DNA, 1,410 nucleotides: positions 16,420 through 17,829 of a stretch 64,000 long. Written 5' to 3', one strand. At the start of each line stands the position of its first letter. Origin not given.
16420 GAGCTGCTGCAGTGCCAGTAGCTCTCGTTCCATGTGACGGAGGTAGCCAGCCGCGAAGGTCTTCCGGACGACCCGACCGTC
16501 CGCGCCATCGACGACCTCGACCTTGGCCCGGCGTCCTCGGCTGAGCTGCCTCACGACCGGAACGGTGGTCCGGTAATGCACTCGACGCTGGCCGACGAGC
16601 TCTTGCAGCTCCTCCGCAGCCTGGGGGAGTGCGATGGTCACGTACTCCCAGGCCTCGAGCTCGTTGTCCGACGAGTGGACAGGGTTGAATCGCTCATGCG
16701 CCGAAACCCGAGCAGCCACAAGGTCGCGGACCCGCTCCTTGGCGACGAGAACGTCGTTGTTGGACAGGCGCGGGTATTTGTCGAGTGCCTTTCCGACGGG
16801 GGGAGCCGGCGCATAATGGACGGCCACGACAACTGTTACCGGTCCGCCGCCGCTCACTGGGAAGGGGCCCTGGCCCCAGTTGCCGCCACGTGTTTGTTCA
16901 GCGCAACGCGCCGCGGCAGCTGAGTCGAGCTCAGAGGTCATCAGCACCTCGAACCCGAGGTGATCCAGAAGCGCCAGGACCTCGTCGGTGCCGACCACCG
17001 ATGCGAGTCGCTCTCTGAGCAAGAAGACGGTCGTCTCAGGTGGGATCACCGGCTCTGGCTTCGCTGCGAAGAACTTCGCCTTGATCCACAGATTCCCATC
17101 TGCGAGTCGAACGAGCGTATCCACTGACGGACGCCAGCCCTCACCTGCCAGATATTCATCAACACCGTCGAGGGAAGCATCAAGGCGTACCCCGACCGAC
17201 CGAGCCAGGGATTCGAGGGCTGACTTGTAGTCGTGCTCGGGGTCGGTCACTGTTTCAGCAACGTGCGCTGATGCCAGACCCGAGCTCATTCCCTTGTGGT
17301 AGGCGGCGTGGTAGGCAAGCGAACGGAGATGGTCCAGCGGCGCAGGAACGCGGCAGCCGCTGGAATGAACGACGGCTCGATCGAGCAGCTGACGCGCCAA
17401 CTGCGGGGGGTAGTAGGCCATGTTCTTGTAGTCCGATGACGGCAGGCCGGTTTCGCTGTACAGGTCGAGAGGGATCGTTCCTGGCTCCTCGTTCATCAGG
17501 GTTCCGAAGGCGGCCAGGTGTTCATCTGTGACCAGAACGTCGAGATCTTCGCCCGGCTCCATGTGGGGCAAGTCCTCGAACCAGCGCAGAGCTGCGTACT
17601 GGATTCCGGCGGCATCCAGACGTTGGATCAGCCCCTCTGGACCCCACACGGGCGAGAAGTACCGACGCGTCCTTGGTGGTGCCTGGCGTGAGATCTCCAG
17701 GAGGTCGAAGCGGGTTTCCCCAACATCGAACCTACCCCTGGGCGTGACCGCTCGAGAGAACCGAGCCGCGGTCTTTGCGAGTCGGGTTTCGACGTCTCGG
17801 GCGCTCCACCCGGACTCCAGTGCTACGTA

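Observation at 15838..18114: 758-aa multidomain protein with C-terminal APH/choline-kinase-like catalytic core inside the glycan locus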

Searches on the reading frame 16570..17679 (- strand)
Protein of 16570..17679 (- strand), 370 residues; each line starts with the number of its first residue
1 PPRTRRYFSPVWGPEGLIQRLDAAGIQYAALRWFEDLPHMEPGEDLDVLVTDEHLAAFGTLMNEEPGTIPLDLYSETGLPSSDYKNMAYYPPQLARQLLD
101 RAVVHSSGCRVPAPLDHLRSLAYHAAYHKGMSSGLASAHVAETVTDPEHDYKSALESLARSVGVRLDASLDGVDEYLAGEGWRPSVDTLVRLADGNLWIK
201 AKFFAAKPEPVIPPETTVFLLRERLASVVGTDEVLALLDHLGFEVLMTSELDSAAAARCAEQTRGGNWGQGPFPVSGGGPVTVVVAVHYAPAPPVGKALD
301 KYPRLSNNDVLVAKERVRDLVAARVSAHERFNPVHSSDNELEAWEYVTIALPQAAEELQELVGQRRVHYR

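Call 29: predict_structure(alignment_id=A2)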
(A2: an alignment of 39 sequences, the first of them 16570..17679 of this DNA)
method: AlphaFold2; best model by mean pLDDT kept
length: 370 residues; sequences in the alignment: 39
mean_pLDDT: 93.0   pTM: 0.86
mean pLDDT of the five models: 93.0, 92.4, 92.3, 92.1, 91.4
residues with pLDDT >= 90: 293; 70-90: 72; 50-70: 4; < 50: 1
segments of 3 or more residues with pLDDT < 50: none
pLDDT, mean of each block of 10 residues (from residue 1): 81 95 97 90 92 94 92 91 87 94 96 98 96 94 82 96 96 97 90 92 79 93 96 98 98 95 83 90 98 92 92 98 97 95 95 97 95
secondary structure, 60 per line:
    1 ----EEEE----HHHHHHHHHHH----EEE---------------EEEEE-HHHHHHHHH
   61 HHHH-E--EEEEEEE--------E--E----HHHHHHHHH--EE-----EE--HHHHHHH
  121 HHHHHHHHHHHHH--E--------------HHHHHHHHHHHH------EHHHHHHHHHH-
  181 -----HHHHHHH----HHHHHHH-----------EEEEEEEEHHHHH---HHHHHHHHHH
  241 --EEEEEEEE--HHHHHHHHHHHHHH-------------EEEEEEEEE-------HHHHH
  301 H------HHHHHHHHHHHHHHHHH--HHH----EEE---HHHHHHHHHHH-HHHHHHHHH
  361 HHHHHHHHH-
elements in order: E5-8 H13-23 E28-30 E46-50 H52-64 E69-75 H92-100 H114-133 H151-162 H170-179 H186-192 H197-203 E215-222 H223-227 H231-240 E243-250 H253-266 E280-288 H296-301 H308-324 E334-336 H340-350 H352-369

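Call 31: fold_search(model_id=the predicted structure, library=pdb)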
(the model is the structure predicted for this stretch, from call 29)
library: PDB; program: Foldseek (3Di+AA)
matches with E <= 10: 1059; with E <= 0.001: 66
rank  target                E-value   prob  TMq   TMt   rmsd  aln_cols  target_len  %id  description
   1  7jrj_K                3.8e-05  1.00  0.24  0.50   9.1       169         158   21  Chlamydomonas reinhardtii radial spoke head and neck (recombinant) (released 2020-12-16)
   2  9fqr_HX               8.2e-05  1.00  0.23  0.37   9.5       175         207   20  96-nm repeat of axonemal doublet microtubules from bovine sperm (released 2025-03-26)
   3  4and_B                9.8e-05  1.00  0.22  0.55   6.9       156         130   18  CRYSTAL FORM II OF THE D93N MUTANT OF NUCLEOSIDE DIPHOSPHATE KINASE FROM MYCOBACTERIUM TUBERCULOSIS (released 2013-03-13)
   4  3b6b_A                1.0e-04  1.00  0.22  0.53   6.2       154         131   14  Crystal structure of Acanthamoeba polyphaga mimivirus nucleoside diphosphate kinase complexed with dGDP (released 2008-11-04)
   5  3fcw_A                1.0e-04  1.00  0.23  0.54   7.1       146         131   15  Crystal structure of the Mimivirus NDK N62L mutant complexed with UDP (released 2009-08-11)
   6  8j07_X                1.3e-04  1.00  0.23  0.41   8.8       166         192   19  96nm repeat of human respiratory doublet microtubule and associated axonemal complexes (released 2023-07-26)
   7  3b6b_B                1.7e-04  1.00  0.21  0.52   7.7       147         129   16  Crystal structure of Acanthamoeba polyphaga mimivirus nucleoside diphosphate kinase complexed with dGDP (released 2008-11-04)
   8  4anc                  1.8e-04  1.00  0.22  0.52   6.8       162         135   18  CRYSTAL FORM I OF THE D93N MUTANT OF NUCLEOSIDE DIPHOSPHATE KINASE FROM MYCOBACTERIUM TUBERCULOSIS (released 2013-03-13)
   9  3fbb_B                1.8e-04  1.00  0.22  0.52   7.8       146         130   16  Crystal structure of the Mimivirus NDK N62L-R107G double mutant complexed with UDP (released 2009-08-11)
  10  3gpa_A                2.1e-04  1.00  0.23  0.55   6.6       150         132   13  Crystal structure of the Mimivirus NDK N62L mutant complexed with CDP (released 2009-08-11)
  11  5x00_A                2.1e-04  1.00  0.21  0.52   6.7       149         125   18  Nucleoside Diphosphate Kinase from Vibrio cholerae is a Thermolabile Type II tetramer (released 2018-01-31)
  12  8wzb_E                2.1e-04  1.00  0.23  0.37   9.4       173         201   21  RS head-neck monomer (released 2024-02-07)
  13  6qa2_B                2.4e-04  1.00  0.21  0.55   6.5       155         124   18  R80A MUTANT OF NUCLEOSIDE DIPHOSPHATE KINASE FROM MYCOBACTERIUM TUBERCULOSIS (released 2019-02-27)
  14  2b8q_A                2.6e-04  1.00  0.21  0.53   7.7       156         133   16  X-ray structure of Acanthamoeba ployphaga mimivirus nucleoside diphosphate kinase complexed with TDP (released 2005-11-15)
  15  6aes_A                2.6e-04  1.00  0.22  0.50   7.0       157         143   20  Crystal structure of Nucleoside diphosphate kinase from Pseudomonas aeruginosa at 3.55 A resolution. (released 2018-09-12)
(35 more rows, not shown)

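Call 39: fold_search(model_id=the predicted structure, library=viral)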
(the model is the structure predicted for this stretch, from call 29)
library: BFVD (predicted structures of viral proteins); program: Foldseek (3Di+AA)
matches with E <= 10: 466; with E <= 0.001: 2
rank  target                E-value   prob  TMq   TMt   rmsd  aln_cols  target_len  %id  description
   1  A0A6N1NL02            6.7e-04  1.00  0.21  0.53   7.3       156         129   15  Nucleoside diphosphate kinase [Tupanvirus soda lake]
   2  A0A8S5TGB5            7.5e-04  1.00  0.23  0.53   6.7       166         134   14  Nucleoside diphosphate kinase-like domain-containing protein [Phage sp. ctL4h4]
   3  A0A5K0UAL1            1.5e-03  0.92  0.25  0.14  17.5       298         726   13  Glycosyltransferase [Yasminevirus sp. GU-2018]
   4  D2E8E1                1.7e-03  1.00  0.21  0.42   7.7       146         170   18  (no name in the UniProt tables at hand)
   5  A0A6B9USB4            3.2e-03  0.99  0.22  0.50   8.6       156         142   17  (no name in the UniProt tables at hand)
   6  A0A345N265            9.4e-03  0.25  0.15  0.22  19.7       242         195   12  (no name in the UniProt tables at hand)
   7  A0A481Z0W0            1.0e-02  0.69  0.25  0.20  16.9       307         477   13  Uncharacterized protein [Mimivirus LCMiAC01]
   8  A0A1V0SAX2            1.1e-02  0.54  0.25  0.12  17.8       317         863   11  Glycosyltransferase [Catovirus CTV1]
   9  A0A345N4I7            4.8e-02  0.57  0.18  0.26   7.5       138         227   14  (no name in the UniProt tables at hand)
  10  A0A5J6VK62            5.7e-02  0.63  0.21  0.38  11.3       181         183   12  LicD family protein [Megaviridae environmental sample]
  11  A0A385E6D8            6.1e-02  0.33  0.19  0.31  19.2       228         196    9  (no name in the UniProt tables at hand)
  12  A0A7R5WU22            7.3e-02  0.14  0.15  0.10  17.9       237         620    8  Putative metalloprotease [Diachasmimorpha longicaudata entomopoxvirus]
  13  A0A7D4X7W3            8.7e-02  0.44  0.17  0.15   9.8       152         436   11  (no name in the UniProt tables at hand)
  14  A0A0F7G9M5            8.7e-02  0.10  0.15  0.14  26.7       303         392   10  UL122 [Papiine betaherpesvirus 4]
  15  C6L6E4                9.3e-02  0.08  0.14  0.09  21.6       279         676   11  Immediate-early 2 [Caviid betaherpesvirus 2]
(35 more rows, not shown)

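Call 58: search_protein_representatives(protein=window:16570-17679:-)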
Query: 370 residues. Proteins with E-value up to 0.001 (for the whole library): 887; up to 1e-10: 730; up to 1e-30: 411. The best 150 are listed.
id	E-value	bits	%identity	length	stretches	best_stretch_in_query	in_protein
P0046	4.6e-124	430.5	55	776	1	2-366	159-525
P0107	2.6e-117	408.3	60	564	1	13-322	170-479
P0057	3.2e-116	404.7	53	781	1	2-369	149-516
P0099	8.0e-116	403.4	52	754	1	2-370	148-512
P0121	1.8e-114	398.9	54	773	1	2-370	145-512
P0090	2.2e-113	395.3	50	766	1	1-370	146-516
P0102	6.6e-113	393.8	51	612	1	13-370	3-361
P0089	2.2e-109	382.2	51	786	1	3-361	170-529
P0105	2.1e-106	372.4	52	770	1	3-354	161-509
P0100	1.6e-104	366.2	51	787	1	4-361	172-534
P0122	1.9e-102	359.4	46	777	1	3-368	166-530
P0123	2.1e-102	359.2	48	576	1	4-366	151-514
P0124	1.2e-100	353.5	49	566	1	1-357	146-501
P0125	6.2e-92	324.8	44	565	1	4-367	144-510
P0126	5.7e-91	321.6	44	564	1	14-367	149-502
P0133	1.8e-84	300.2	41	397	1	2-359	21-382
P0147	1.4e-78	280.8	41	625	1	12-365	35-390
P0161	3.4e-75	269.7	41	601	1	4-360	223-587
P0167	4.0e-73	262.9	40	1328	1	4-359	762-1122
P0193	1.8e-68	247.6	37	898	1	3-363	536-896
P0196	5.8e-67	242.6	41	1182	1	2-364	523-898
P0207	2.0e-65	237.6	40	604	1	6-358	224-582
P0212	2.6e-64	233.9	36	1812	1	1-351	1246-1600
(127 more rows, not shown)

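Call 59: search_protein_families(library=pfam, proteins=[P0167, P0193, P0196, P0212, P0123, P0125, P0133, P0147, P0161, P0207], max_evalue=0.01)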
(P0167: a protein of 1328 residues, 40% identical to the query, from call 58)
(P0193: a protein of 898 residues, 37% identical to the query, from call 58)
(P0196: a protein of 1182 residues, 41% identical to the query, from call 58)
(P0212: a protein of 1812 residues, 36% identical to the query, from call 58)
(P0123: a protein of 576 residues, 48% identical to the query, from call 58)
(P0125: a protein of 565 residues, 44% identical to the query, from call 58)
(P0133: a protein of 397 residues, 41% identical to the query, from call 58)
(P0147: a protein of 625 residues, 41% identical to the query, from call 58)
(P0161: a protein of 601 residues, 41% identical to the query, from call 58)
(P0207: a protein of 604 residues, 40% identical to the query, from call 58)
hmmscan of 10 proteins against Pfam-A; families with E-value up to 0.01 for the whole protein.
P0167 (1328 aa): 13 families
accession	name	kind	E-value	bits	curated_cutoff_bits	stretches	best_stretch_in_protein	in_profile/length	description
PF13844.12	Glyco_transf_41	-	9.6e-37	126.9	25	2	253-425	371-540/543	Glycosyl transferase family 41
PF00515.34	TPR_1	-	3.2e-09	36.7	27.8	1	2-32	4-34/34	Tetratricopeptide repeat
PF07719.23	TPR_2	-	1.5e-06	28.3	27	1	2-32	4-34/34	Tetratricopeptide repeat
PF13181.12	TPR_8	-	4.5e-06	26.8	25.7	1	2-32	4-34/34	Tetratricopeptide repeat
PF13176.12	TPR_7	-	8.8e-05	22.7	27.9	1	2-30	2-30/36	Tetratricopeptide repeat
PF00069.31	Pkinase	-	0.00022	21.2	31.7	1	1215-1274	93-153/263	Protein kinase domain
PF13424.12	TPR_12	-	0.00038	21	30.1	1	2-28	48-74/77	Tetratricopeptide repeat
PF13428.12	TPR_14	-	0.0026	18.7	23.5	0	5-36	7-38/44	Tetratricopeptide repeat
PF13414.12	TPR_11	-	0.0026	17.9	26.8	1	6-39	1-34/42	TPR repeat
PF13692.12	Glyco_trans_1_4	-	0.0027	18.4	27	1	253-396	7-140/142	Glycosyl transferases group 1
PF13432.12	TPR_16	-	0.0053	17.6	32.7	0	4-38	2-39/65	Tetratricopeptide repeat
PF13374.12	TPR_10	-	0.0062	17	27.5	1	2-28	5-31/42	Tetratricopeptide repeat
PF01636.29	APH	-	0.0062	16.7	23.2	0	1240-1267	169-198/239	Phosphotransferase enzyme family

P0193 (898 aa): 5 families
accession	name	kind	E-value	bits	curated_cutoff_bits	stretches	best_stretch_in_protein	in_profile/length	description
PF00534.26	Glycos_transf_1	-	3.9e-35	121.4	26.4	1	194-358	2-171/172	Glycosyl transferases group 1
PF13692.12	Glyco_trans_1_4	-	1e-30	107.3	27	1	210-342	4-139/142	Glycosyl transferases group 1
PF13439.12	Glyco_transf_4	-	1.6e-10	41.7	28.5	1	26-182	1-170/170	Glycosyltransferase Family 4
PF13524.12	Glyco_trans_1_2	-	6.2e-08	33.1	25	1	225-363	5-132/144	Glycosyl transferase-like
PF13579.12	Glyco_trans_4_4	-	0.0051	17.6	29.7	1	29-171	3-152/158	Glycosyl transferase 4-like domain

P0196 (1182 aa): 2 families
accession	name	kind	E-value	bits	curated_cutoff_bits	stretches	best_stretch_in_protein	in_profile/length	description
PF13440.11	Polysacc_synt_3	-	1.2e-36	126.9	23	1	44-335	1-293/293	Polysaccharide biosynthesis protein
PF01943.22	Polysacc_synt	-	1.4e-08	34.9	28.2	1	36-283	17-272/274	Polysaccharide biosynthesis protein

P0212 (1812 aa): 39 families (the best 25 are shown)
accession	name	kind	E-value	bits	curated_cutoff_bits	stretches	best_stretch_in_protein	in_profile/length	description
PF13844.12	Glyco_transf_41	-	1.2e-43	149.6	25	2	495-672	368-542/543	Glycosyl transferase family 41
PF14559.12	TPR_19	-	1.1e-26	93.4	25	3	220-272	4-56/68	Tetratricopeptide repeat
PF07719.23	TPR_2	-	2e-23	80.9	27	2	106-137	2-33/34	Tetratricopeptide repeat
PF13428.12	TPR_14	-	6.1e-22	76.3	23.5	2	209-248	3-42/44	Tetratricopeptide repeat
PF00515.34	TPR_1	-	6.6e-20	70.5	27.8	3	106-137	2-33/34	Tetratricopeptide repeat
PF13424.12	TPR_12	-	1e-18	67.7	30.1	1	212-268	8-72/77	Tetratricopeptide repeat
PF13181.12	TPR_8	-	3.3e-18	64.7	25.7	1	107-137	3-33/34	Tetratricopeptide repeat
PF13432.12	TPR_16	-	8.9e-18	64.8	32.7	2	178-239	2-63/65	Tetratricopeptide repeat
PF13431.12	TPR_17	-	1.8e-13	50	24.4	1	127-160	1-34/34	Tetratricopeptide repeat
PF23914.1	TPR_CcmH_CycH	-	2.1e-13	50.8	42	2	97-154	42-99/158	Cytochrome c-type biogenesis protein H TPR domain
PF13414.12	TPR_11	-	4.2e-13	49.2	26.8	2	112-149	1-38/42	TPR repeat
PF13176.12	TPR_7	-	1.2e-12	47.2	27.9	1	211-235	3-27/36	Tetratricopeptide repeat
PF05050.19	Methyltransf_21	-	1.6e-10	41.8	22.7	1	827-979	1-172/173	Methyltransferase FkbM domain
PF13174.12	TPR_6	-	2.3e-10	40.9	26.3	0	213-239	6-32/33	Tetratricopeptide repeat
PF12895.13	ANAPC3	-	7.1e-10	39.5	27.2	1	188-266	4-81/82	Anaphase-promoting complex, cyclosome, subunit 3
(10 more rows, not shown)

P0123 (576 aa): 0 families

P0125 (565 aa): 0 families

P0133 (397 aa): 0 families

P0147 (625 aa): 1 family
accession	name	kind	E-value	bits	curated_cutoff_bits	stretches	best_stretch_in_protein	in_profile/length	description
PF19792.4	DUF6276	-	0.0097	16.5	27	0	242-273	70-101/128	Family of unknown function (DUF6276)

P0161 (601 aa): 0 families

P0207 (604 aa): 0 families
